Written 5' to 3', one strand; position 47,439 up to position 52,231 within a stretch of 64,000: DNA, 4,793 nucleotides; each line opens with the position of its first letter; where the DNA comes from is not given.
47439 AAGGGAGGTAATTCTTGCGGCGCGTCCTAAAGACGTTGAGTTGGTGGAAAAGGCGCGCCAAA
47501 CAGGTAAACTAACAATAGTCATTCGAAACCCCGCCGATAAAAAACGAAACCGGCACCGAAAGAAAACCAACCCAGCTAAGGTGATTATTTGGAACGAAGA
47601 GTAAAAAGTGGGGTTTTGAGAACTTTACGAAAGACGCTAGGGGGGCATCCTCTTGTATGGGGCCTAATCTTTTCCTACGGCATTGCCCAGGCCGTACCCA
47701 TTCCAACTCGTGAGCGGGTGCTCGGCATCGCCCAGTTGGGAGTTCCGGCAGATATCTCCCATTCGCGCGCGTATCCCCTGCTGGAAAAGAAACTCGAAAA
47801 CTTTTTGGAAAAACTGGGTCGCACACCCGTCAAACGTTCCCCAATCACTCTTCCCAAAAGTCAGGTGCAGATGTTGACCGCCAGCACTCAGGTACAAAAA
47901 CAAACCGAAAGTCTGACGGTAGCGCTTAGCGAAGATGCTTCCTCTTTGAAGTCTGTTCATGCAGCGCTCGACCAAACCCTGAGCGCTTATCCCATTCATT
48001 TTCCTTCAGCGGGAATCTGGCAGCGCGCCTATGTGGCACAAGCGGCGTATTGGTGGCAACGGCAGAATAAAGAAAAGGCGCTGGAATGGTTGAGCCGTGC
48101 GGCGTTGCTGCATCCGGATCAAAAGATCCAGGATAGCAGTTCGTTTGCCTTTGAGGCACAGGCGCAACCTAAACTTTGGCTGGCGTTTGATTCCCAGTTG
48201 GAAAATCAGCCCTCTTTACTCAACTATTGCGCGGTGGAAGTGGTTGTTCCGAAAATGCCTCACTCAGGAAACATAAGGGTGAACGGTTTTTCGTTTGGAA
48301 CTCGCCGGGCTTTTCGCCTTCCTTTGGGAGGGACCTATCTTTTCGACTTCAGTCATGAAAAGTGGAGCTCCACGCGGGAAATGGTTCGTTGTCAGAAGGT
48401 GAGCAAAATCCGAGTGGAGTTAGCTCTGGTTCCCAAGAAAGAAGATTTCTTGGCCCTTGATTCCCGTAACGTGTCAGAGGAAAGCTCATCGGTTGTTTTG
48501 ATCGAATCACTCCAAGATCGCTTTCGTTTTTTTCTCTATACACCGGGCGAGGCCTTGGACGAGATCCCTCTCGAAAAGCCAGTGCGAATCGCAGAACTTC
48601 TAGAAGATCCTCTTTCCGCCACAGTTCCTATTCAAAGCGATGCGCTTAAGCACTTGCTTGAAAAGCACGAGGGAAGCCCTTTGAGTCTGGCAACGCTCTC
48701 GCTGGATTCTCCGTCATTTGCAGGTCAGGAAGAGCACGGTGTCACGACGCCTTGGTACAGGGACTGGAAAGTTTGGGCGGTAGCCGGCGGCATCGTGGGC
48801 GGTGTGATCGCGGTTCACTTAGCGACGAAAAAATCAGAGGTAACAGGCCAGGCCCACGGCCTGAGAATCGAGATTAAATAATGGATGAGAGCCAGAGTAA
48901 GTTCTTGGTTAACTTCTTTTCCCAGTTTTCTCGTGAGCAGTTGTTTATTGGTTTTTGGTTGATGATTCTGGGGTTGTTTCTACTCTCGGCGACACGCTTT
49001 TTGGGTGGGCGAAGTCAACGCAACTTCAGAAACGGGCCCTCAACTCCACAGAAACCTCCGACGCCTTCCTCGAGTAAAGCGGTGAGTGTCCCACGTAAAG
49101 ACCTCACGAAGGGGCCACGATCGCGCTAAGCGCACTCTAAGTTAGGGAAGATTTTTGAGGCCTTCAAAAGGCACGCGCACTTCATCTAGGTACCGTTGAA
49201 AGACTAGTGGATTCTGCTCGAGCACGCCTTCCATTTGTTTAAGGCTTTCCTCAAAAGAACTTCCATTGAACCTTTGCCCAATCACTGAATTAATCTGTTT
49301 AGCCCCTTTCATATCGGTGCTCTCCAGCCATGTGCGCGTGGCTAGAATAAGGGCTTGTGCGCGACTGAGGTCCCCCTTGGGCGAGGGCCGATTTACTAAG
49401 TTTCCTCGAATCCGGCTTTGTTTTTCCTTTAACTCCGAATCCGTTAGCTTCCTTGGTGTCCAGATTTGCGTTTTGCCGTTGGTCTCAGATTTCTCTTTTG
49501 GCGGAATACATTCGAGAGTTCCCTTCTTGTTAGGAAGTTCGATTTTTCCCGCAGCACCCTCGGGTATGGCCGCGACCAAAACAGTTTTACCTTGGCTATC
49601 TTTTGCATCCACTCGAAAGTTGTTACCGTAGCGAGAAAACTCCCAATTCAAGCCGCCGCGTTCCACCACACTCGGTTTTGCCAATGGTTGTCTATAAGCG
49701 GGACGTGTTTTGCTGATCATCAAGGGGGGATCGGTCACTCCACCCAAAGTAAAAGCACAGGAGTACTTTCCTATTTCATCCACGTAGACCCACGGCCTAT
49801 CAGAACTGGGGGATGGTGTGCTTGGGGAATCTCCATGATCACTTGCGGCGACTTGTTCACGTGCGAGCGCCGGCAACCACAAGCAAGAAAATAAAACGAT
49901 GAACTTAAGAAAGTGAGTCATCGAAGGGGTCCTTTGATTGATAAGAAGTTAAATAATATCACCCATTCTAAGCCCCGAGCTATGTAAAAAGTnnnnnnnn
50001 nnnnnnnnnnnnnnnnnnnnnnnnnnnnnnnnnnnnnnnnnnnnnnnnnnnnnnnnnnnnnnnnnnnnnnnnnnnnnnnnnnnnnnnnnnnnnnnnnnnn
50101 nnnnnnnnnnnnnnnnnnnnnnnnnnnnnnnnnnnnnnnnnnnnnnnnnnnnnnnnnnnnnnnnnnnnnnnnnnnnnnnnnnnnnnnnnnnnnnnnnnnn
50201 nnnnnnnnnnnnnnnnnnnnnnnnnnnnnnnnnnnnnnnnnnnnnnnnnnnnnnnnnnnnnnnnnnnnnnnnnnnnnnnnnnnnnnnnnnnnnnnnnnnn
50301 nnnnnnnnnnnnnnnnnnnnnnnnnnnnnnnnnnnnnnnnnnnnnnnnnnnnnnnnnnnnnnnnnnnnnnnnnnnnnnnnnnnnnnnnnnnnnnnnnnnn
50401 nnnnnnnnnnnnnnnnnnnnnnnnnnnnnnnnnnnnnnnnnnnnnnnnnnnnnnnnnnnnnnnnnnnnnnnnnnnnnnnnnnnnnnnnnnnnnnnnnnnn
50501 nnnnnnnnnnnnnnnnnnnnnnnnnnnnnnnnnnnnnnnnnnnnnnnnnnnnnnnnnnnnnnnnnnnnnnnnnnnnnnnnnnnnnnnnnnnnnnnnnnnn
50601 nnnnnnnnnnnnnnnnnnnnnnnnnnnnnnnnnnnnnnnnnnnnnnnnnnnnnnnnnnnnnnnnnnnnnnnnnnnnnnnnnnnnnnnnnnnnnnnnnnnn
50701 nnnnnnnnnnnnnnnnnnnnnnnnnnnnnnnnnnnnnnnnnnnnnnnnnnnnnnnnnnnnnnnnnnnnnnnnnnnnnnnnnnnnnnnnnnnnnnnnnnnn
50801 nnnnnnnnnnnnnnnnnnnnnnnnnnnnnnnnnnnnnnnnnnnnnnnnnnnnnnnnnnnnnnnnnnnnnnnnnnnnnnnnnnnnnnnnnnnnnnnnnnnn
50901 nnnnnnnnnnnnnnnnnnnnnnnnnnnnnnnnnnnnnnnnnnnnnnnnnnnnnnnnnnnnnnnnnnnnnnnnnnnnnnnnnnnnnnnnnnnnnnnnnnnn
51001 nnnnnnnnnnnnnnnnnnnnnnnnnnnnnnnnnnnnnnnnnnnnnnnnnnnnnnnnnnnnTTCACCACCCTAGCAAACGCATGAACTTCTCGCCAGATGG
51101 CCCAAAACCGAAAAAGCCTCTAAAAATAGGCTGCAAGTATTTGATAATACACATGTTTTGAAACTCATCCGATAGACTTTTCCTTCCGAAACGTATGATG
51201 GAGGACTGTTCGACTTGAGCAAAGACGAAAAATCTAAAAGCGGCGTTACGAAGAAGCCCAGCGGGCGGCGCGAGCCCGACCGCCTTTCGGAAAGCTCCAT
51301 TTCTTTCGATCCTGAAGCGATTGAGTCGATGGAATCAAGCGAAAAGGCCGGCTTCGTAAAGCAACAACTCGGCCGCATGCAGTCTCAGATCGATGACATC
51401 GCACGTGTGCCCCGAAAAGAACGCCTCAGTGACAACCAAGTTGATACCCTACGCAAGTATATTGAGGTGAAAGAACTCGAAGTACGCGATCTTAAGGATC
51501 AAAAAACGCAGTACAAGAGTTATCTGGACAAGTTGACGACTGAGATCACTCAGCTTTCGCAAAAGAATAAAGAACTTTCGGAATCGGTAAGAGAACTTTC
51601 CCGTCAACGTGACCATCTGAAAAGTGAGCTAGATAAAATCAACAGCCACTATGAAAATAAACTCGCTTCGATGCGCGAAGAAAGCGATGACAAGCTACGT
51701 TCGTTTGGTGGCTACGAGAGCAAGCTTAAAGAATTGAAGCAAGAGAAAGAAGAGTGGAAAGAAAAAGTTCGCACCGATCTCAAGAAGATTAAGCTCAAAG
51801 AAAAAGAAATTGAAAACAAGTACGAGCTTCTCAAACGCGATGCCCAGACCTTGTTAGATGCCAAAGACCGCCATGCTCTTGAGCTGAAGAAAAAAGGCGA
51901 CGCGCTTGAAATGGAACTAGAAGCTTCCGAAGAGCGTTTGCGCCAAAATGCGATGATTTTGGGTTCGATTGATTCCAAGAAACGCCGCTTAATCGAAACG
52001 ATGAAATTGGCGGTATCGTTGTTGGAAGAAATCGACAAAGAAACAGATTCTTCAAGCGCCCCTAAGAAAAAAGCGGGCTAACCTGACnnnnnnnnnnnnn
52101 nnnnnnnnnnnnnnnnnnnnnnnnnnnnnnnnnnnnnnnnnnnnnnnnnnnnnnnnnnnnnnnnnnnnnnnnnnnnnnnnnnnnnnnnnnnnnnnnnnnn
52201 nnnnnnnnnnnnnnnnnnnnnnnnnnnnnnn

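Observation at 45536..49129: Partial Flp/Tad-type pilus mini-locus with sigma-54-type promoter, micro-prepilin ORF and an uncharacterised TPR protein, but no ATPase or secretin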

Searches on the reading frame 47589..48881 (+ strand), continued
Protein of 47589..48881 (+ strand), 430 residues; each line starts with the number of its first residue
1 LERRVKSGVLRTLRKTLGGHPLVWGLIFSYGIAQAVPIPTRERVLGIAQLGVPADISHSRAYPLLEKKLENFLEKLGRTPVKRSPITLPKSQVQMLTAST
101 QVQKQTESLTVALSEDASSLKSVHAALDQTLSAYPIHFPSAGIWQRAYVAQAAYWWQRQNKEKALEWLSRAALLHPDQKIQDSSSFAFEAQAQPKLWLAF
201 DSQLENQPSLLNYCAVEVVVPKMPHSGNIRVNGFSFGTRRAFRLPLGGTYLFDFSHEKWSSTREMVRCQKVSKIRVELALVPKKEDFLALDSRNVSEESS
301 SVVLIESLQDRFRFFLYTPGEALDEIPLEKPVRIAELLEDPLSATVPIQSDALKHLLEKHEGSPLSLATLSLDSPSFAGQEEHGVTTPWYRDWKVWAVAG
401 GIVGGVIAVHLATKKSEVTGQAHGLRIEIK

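Call 58: find_encoding_contigs(protein=P0082, flank=10000, max_places=1)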
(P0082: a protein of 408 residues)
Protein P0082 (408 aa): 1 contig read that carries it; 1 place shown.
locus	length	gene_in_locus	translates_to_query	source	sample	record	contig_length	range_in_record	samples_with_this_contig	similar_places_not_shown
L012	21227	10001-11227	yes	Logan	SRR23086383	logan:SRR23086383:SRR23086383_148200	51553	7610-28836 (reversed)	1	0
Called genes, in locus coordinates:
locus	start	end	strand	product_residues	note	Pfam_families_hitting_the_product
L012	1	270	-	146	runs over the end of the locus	PF00436:SSB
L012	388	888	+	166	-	PF06271:RDD (weak)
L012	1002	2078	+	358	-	PF11104:PilM_2, PF14450:FtsA (weak)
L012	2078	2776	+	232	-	PF05137:PilN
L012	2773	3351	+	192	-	PF04350:PilO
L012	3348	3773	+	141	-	PF04351:PilP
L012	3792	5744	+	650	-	PF07660:STN (weak), PF03958:Secretin_N, PF00263:Secretin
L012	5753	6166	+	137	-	-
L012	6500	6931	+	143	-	PF07879:PHB_acc_N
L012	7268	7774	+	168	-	-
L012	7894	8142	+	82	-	-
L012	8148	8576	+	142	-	-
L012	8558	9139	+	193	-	-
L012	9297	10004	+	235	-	PF08666:SAF, PF16976:RcpC (weak)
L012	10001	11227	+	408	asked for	-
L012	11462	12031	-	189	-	PF09538:FYDLN_acid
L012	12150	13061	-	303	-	PF00294:PfkB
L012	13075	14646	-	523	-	PF00089:Trypsin, PF13365:Trypsin_2, PF00595:PDZ, PF13180:PDZ_2, PF14685:PDZ_Tricorn (faint), PF17820:PDZ_6, PF00595:PDZ, PF17820:PDZ_6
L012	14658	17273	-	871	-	PF02861:Clp_N, PF23569:NBD_SMAX1, PF00004:AAA, PF17871:AAA_lid_9, PF00004:AAA, PF07724:AAA_2, PF07728:AAA_5, PF10431:ClpB_D2-small, +6 more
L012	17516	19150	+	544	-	PF00664:ABC_membrane, PF00005:ABC_tran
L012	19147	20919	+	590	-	PF00664:ABC_membrane, PF00005:ABC_tran, PF02463:SMC_N (faint)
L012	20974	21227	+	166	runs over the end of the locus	PF00731:AIRC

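Call 71: search_protein_families(library=pfam, alignment_id=A10, max_evalue=0.1)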
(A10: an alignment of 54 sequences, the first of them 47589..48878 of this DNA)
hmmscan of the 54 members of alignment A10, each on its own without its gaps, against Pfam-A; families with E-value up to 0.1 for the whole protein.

A. member 1, window:47589-48878:+ (430 aa): 0 families

B. families by the number of members that match (of 54 scanned): 24 families
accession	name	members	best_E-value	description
PF08308.17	PEGA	7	0.00058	PEGA domain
PF13428.12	TPR_14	7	0.0053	Tetratricopeptide repeat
PF07719.23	TPR_2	6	0.0017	Tetratricopeptide repeat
PF13432.12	TPR_16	3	0.00044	Tetratricopeptide repeat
PF13181.12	TPR_8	2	0.05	Tetratricopeptide repeat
PF13384.12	HTH_23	1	0.0027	Homeodomain-like domain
PF10983.13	DUF2793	1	0.0044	Protein of unknown function (DUF2793)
PF13374.12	TPR_10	1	0.018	Tetratricopeptide repeat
PF19258.4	KxYKxGKxW_sig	1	0.022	KxYKxGKxW signal peptide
PF13424.12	TPR_12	1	0.024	Tetratricopeptide repeat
PF15943.11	YdaS_toxin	1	0.033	Bacterial toxin YdaS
PF25472.1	DUF7902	1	0.035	Domain of unknown function (DUF7902)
PF07721.20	TPR_4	1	0.035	Tetratricopeptide repeat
PF01642.28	MM_CoA_mutase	1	0.04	Methylmalonyl-CoA mutase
PF17173.10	DUF5129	1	0.05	Domain of unknown function (DUF5129)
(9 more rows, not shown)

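Call 72: search_solved_structures(query=A10, max_evalue=1)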
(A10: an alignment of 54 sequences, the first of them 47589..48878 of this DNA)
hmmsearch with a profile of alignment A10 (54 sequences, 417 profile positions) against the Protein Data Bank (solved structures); distinct sequences matched with E-value up to 1: 34.
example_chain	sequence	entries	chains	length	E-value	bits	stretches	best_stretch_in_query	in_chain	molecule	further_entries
9qhb_A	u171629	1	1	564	1.6e-13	53.5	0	120-168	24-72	Engineered tetratricopeptide repeat protein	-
8bu0_A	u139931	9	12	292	6.4e-10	41.6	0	122-169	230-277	Consensus tetratricopeptide repeat protein | Crystal structure of an 8-repeat consensus TPR superhelix with Zinc. | Monomer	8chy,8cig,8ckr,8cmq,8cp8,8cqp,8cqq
9qhc_A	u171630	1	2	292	7.6e-08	34.7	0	121-168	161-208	Engineered tetratricopeptide repeat protein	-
2fo7_A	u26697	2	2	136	8.4e-05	24.7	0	123-168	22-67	SYNTHETIC CONSENSUS TPR PROTEIN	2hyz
8ch0_A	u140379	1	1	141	8.8e-05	24.6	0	123-168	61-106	Consensus tetratricopeptide repeat protein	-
1na0_A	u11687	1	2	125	0.0025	19.8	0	123-169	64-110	designed protein CTPR3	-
5fzr_A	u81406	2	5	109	0.0096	17.9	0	140-168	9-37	DESIGNED TPR PROTEIN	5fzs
5fzq_A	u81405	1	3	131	0.023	16.7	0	111-168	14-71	DESIGNED TPR PROTEIN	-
6eou_A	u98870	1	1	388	0.037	16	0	105-169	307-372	UDP-N-acetylglucosamine--peptide N-acetylglucosaminyltransferase 110 kDa subunit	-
6vl6_A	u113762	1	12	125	0.04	15.9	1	114-169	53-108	T33_dn2A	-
6vfh_A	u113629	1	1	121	0.057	15.4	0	130-168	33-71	T33_dn10A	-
1w3b_A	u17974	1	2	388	0.06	15.3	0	104-169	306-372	UDP-N-ACETYLGLUCOSAMINE--PEPTIDE N-ACETYLGLUCOSAMINYLTRANSFERASE 110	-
2wqh_A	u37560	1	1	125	0.067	15.1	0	121-168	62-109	CTPR3Y3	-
2avp_A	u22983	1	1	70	0.072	15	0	123-168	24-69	synthetic consensus TPR protein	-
6v8e_A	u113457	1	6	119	0.075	15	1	116-168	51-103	Designed protein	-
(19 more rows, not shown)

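Call 76: predict_structure(alignment_id=A10)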
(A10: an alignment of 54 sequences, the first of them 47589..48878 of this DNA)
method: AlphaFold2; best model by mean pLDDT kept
length: 430 residues; sequences in the alignment: 54
mean_pLDDT: 82.9   pTM: 0.73
mean pLDDT of the five models: 82.9, 81.3, 81.3, 81.2, 80.4
residues with pLDDT >= 90: 239; 70-90: 95; 50-70: 56; < 50: 40
segments of 3 or more residues with pLDDT < 50: 286-289, 369-385, 417-426, 428-430
pLDDT, mean of each block of 10 residues (from residue 1): 52 53 80 64 89 95 96 90 86 91 93 89 97 93 94 95 95 93 63 76 79 94 88 95 95 93 96 96 66 60 95 93 95 97 94 94 60 44 61 88 88 61 47
secondary structure, 60 per line:
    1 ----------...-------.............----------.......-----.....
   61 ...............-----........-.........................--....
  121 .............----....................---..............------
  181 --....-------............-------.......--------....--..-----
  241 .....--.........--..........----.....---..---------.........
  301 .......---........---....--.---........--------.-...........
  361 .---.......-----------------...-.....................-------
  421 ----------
elements in order: H21-33 E44-50 H56-75 E81-88 H90-114 H117-133 H138-157 H161-174 H183-186 H194-205 E213-219 E228-231 E241-245 E248-256 E259-268 E273-277 H292-298 E299-307 E311-318 E322-325 H334-339 H350-361 H365-371 H393-413

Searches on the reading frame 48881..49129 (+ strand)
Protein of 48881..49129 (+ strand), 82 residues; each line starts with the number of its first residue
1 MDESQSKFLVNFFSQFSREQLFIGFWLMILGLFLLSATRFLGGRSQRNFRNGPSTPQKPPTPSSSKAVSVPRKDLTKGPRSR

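Call 5: search_protein_families(library=pfam, max_evalue=1, proteins=[window:48881-49129:+])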
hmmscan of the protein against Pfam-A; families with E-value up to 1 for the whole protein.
window:48881-49129:+ (82 aa): 3 families
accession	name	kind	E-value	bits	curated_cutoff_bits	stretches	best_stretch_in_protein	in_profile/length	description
PF15621.11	PROL5-SMR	-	0.0027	18.4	25.3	1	28-66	6-45/115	Proline-rich submaxillary gland androgen-regulated family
PF11677.13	DUF3273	-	0.11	12.2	25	1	4-43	6-46/265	Protein of unknown function (DUF3273)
PF12126.13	PML_CC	-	0.68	9.7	23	1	56-81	264-289/329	PML-like, coiled-coil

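Call 6: search_protein_families(library=ncbifam, max_evalue=1, proteins=[window:48881-49129:+])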
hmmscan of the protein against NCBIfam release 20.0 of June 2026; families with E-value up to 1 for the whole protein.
window:48881-49129:+ (82 aa): 1 family
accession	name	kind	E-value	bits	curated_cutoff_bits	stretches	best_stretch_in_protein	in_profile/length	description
TIGR04513.1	VPAMP_CTERM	subfamily_domain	0.1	12.6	32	1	28-45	11-28/28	VPAMP-CTERM sorting domain-containing protein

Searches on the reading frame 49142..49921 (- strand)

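Call 5: search_protein_families(library=pfam, max_evalue=1, proteins=[window:49142-49921:-])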
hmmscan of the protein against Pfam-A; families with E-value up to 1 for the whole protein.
window:49142-49921:- (259 aa): 1 family
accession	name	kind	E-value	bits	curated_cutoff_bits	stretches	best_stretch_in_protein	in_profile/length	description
PF18399.6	CLIP_SPH_Scar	-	0.078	13.6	25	0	224-253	10-39/66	Clip-domain serine protease homolog Scarface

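Call 6: search_protein_families(library=ncbifam, max_evalue=1, proteins=[window:49142-49921:-])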
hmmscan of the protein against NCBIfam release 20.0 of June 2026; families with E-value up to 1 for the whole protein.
window:49142-49921:- (259 aa): 0 families

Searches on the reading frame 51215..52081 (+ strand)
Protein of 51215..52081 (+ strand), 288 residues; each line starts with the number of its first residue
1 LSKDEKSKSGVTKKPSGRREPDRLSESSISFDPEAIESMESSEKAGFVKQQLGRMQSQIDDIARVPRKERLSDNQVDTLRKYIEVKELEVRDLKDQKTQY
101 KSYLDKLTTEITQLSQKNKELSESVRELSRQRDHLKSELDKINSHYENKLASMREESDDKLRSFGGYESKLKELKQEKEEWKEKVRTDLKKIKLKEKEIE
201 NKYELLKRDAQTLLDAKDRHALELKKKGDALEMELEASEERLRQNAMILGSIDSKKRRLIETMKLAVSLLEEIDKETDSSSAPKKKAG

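Call 8: search_protein_families(library=pfam, max_evalue=0.001, proteins=[window:51215-52081:+])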
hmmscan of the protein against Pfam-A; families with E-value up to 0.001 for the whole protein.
window:51215-52081:+ (288 aa): 3 families
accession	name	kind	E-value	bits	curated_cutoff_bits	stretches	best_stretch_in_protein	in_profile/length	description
PF04871.18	Uso1_p115_C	-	0.00012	22.8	28.4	1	87-185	7-104/121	Uso1 / p115 like vesicle tethering protein, C terminal region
PF08614.16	ATG16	-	0.00015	22.5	33.7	0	75-146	96-167/200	Autophagy protein 16 (ATG16)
PF14932.11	HAUS-augmin3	-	0.00053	20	29.4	1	35-158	32-157/260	HAUS augmin-like complex subunit 3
